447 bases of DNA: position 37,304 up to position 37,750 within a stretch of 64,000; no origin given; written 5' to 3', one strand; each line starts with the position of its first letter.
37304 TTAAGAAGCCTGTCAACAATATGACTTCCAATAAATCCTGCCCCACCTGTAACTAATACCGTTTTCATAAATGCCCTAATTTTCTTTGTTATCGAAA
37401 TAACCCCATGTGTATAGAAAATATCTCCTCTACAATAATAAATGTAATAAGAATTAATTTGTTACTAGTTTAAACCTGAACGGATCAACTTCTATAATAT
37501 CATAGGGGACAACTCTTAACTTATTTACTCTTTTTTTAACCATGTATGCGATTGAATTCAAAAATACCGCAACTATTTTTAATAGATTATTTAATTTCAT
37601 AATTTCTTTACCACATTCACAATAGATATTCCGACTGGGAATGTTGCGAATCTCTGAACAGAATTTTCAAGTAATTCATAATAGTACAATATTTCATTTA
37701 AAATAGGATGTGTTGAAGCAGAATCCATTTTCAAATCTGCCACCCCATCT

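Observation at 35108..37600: Tandem duplication of an [epimerase + small flippase] module with decay of the second flippase copy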

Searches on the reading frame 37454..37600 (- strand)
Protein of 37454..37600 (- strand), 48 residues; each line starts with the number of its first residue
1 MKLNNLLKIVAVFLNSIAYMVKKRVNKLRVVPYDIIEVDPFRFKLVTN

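Call 6: search_protein_families(library=pfam, proteins=[window:37454-37600:-], max_evalue=0.01)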
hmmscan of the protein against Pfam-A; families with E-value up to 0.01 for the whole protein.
window:37454-37600:- (48 aa): 0 families

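Call 32: find_homologous_proteins(query=window:37457-37600:-, max_evalue=10)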
Query seq(48 aa) (48 aa): 1 proteins with E <= 10 among 1 candidates.
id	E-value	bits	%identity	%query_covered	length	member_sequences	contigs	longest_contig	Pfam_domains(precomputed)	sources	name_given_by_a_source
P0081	8.1e-22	92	100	100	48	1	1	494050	-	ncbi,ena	-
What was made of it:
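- It is called as a protein in the public annotation (call 32). It has no homolog other than itself in 5.8 billion proteins by word search (call 32).
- Tried and rejected: A word-based search with the 48-aa peptide returned only itself (call 32), so no intact close relative of the second copy was found.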
